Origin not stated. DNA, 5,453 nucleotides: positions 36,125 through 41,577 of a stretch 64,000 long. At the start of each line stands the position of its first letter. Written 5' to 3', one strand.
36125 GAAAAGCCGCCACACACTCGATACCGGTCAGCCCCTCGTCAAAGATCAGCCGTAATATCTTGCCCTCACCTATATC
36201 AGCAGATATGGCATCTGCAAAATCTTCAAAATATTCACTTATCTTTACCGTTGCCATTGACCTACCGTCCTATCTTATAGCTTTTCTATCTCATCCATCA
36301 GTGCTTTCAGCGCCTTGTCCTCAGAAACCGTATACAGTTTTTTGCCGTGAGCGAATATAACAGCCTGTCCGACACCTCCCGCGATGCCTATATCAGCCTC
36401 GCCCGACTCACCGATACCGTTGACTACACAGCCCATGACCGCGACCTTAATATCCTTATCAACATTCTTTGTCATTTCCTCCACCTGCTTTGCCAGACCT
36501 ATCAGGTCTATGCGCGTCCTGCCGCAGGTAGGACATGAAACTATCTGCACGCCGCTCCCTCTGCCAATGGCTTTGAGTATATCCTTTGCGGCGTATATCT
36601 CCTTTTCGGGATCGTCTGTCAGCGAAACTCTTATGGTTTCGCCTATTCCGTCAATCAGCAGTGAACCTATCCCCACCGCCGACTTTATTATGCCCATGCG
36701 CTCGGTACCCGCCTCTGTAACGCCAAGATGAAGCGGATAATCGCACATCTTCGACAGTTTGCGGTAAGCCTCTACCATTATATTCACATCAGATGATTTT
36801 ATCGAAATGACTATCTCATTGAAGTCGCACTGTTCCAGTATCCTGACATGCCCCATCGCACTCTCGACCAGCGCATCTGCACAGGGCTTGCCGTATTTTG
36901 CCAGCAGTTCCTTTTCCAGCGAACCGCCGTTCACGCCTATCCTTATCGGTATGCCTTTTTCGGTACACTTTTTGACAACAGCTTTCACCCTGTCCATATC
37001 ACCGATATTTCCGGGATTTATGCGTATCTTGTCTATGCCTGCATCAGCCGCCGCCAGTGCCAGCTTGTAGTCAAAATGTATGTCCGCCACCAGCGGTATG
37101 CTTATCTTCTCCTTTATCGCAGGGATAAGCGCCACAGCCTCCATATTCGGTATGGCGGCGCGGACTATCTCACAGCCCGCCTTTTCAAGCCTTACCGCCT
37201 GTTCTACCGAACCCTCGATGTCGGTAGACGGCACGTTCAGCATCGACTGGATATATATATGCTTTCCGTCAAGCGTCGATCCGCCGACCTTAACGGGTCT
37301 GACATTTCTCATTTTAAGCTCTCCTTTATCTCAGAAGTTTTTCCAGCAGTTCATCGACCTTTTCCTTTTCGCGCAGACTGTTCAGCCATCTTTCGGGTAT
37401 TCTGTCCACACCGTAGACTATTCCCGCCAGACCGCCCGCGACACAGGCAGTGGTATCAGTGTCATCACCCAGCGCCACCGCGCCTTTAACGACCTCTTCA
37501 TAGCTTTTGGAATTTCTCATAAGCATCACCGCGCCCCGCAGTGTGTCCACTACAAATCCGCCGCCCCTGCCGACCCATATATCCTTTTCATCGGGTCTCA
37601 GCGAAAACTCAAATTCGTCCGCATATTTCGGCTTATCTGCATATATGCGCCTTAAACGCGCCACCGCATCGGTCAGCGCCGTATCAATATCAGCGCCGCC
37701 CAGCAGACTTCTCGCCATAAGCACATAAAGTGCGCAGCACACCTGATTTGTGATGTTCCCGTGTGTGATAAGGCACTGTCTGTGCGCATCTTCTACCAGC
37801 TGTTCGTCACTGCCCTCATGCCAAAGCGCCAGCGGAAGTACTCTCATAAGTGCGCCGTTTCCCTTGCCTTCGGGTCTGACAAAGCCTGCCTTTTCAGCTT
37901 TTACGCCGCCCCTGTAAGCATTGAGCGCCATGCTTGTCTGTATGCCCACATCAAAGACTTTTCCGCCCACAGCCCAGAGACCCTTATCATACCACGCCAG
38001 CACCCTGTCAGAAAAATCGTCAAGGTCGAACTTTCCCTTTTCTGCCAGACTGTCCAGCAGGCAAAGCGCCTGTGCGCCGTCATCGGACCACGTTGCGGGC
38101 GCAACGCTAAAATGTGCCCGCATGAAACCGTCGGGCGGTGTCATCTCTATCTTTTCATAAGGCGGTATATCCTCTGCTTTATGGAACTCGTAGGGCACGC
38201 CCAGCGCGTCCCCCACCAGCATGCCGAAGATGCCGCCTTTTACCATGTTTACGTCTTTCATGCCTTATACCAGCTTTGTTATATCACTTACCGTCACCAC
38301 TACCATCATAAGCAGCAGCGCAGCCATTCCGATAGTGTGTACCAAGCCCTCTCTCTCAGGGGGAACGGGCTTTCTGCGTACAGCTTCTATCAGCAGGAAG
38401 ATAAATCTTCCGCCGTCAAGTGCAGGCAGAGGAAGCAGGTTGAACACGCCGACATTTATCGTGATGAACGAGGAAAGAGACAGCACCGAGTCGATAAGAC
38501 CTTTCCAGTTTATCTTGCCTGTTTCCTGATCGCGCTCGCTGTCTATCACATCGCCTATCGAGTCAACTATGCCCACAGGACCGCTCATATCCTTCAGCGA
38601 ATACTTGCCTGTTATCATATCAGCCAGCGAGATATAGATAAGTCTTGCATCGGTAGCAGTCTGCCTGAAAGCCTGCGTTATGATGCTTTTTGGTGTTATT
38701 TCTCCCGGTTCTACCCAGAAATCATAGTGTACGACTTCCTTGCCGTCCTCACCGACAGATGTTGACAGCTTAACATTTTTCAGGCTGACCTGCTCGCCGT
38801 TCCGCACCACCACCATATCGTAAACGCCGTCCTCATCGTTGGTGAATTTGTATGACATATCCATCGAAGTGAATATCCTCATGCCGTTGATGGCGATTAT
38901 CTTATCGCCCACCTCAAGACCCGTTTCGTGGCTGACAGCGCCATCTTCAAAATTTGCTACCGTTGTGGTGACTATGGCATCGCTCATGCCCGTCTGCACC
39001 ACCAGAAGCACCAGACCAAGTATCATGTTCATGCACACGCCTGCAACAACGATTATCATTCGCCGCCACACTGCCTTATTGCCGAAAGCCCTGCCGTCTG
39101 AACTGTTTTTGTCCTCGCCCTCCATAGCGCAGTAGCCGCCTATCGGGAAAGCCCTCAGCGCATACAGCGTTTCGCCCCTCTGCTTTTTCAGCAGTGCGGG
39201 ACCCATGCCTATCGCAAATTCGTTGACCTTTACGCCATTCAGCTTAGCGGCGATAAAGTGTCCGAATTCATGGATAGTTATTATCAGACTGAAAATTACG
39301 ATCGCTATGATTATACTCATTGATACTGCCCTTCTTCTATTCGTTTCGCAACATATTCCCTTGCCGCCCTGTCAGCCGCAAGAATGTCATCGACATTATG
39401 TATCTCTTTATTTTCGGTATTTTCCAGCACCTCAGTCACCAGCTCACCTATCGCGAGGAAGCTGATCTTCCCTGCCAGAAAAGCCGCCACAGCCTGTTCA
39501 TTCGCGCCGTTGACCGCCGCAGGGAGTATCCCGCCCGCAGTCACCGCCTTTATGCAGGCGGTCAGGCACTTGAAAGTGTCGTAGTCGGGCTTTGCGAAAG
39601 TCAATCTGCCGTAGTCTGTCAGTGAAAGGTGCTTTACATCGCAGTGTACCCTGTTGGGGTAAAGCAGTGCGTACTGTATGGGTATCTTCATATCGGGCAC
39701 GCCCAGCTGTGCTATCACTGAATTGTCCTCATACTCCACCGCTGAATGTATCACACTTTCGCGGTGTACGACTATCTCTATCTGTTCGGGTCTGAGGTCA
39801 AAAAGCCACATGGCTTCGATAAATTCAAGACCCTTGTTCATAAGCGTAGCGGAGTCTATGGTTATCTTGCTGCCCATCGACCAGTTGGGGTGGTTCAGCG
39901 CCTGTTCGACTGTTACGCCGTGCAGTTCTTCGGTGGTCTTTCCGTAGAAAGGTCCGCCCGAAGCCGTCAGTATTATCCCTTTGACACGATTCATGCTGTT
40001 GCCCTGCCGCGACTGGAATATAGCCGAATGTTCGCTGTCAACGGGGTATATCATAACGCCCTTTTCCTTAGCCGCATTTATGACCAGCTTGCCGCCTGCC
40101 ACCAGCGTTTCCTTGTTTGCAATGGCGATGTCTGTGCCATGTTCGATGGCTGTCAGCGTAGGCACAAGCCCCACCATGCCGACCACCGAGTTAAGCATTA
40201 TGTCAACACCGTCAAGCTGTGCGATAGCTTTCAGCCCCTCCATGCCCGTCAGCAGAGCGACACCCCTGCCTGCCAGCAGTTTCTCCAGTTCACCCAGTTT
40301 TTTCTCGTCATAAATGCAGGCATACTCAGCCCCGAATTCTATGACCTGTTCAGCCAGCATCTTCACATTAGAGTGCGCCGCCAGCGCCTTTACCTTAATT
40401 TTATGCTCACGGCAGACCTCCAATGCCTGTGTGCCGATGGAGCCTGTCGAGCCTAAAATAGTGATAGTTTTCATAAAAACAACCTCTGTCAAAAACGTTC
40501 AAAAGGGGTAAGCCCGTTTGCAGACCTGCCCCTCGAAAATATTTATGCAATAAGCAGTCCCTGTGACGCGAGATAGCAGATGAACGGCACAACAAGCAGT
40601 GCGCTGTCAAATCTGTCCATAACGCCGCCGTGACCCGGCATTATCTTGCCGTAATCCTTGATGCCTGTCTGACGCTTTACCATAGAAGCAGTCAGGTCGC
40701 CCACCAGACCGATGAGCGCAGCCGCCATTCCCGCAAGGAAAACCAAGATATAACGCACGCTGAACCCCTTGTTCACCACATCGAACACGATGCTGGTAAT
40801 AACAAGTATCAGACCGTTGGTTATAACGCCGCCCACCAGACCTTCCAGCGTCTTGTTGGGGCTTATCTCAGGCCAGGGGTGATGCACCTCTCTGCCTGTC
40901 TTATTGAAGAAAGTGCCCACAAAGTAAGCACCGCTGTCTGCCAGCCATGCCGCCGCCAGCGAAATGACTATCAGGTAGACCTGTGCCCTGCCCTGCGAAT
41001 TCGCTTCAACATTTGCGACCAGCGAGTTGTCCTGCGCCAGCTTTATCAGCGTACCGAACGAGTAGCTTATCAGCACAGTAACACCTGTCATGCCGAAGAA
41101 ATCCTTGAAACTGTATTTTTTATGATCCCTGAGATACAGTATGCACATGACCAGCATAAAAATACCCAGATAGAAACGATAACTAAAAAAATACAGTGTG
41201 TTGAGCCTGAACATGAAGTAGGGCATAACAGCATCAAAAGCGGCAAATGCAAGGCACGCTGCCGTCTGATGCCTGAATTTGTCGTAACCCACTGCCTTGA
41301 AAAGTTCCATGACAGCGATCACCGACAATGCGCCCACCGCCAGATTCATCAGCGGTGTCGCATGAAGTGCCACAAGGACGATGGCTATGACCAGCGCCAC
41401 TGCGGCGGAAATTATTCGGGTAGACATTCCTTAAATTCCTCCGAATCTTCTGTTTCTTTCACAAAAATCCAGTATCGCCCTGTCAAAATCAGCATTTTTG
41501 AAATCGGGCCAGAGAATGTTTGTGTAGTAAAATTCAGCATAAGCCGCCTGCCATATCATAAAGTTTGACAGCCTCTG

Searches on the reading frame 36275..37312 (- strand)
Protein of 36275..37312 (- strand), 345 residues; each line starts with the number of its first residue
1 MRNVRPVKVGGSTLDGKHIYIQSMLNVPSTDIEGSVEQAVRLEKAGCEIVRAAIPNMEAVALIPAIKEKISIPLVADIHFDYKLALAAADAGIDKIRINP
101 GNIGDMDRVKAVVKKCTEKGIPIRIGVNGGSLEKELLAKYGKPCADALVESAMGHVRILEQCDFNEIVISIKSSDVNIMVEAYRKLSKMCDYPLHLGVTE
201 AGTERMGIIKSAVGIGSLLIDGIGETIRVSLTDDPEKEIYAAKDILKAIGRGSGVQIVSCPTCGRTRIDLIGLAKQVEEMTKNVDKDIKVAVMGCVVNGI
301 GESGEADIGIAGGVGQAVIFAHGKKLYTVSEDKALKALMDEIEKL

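Call 75: search_protein_families(library=pfam, proteins=[window:36275-37312:-], max_evalue=0.0001)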
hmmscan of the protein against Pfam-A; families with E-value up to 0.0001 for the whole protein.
window:36275-37312:- (345 aa): 1 family
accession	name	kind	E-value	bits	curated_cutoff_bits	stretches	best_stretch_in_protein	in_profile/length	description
PF04551.19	GcpE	-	2.8e-143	477.5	32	1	5-344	2-343/343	GcpE protein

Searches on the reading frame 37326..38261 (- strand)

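Call 75: search_protein_families(library=pfam, proteins=[window:37326-38261:-], max_evalue=0.0001)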
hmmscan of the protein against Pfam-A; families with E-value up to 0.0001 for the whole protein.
window:37326-38261:- (311 aa): 1 family
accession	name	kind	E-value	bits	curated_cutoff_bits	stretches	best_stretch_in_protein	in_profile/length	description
PF03747.19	ADP_ribosyl_GH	-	2.8e-72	244.2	26.2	1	9-291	1-287/287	ADP-ribosylglycohydrolase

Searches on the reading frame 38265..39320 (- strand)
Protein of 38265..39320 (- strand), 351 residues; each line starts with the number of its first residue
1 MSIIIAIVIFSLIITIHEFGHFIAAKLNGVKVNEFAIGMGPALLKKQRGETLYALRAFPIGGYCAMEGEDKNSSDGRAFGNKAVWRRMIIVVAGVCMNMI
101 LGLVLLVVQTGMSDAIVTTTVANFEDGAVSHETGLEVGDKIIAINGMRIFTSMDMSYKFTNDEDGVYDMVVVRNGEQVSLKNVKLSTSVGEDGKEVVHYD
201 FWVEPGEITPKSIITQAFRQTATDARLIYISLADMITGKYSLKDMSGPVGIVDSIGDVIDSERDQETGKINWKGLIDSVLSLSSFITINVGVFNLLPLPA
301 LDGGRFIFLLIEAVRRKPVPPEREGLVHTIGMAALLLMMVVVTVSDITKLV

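Call 75: search_protein_families(library=pfam, proteins=[window:38265-39320:-], max_evalue=0.0001)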
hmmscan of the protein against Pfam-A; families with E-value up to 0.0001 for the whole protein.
window:38265-39320:- (351 aa): 1 family
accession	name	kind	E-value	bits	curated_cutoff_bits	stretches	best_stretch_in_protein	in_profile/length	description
PF02163.28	Peptidase_M50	-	2.4e-59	200.8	27.2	1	6-337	2-220/221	Peptidase family M50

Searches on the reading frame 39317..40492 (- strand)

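Call 75: search_protein_families(library=pfam, proteins=[window:39317-40492:-], max_evalue=0.0001)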
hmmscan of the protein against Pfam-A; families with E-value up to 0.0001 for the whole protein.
window:39317-40492:- (391 aa): 3 families
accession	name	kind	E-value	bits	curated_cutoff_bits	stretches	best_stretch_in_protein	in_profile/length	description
PF13288.12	DXPR_C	-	2.2e-40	138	27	1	263-380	1-115/115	DXP reductoisomerase C-terminal domain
PF08436.17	DXP_redisom_C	-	4.9e-40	136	26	1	148-231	1-84/84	1-deoxy-D-xylulose 5-phosphate reductoisomerase C-terminal domain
PF02670.22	DXP_reductoisom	-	9.9e-39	133.4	21.7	1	10-134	1-129/129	1-deoxy-D-xylulose 5-phosphate reductoisomerase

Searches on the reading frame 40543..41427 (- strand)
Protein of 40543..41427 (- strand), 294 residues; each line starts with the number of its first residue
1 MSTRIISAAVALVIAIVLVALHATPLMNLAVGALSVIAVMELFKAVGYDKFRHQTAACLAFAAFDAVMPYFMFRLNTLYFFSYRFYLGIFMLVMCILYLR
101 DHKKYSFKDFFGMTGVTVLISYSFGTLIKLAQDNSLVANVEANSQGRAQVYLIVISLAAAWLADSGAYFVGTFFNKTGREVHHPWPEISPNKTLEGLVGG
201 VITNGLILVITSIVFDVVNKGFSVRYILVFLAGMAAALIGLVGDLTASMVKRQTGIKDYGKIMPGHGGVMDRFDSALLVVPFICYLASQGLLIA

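Call 66: search_protein_families(library=pfam, proteins=[window:40543-41427:-], max_evalue=0.0001)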
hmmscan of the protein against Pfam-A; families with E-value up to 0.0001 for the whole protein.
window:40543-41427:- (294 aa): 1 family
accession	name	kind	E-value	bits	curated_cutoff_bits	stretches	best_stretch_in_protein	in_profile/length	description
PF01148.25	CTP_transf_1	-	5.9e-47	161.1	24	1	3-286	2-260/264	Cytidylyltransferase family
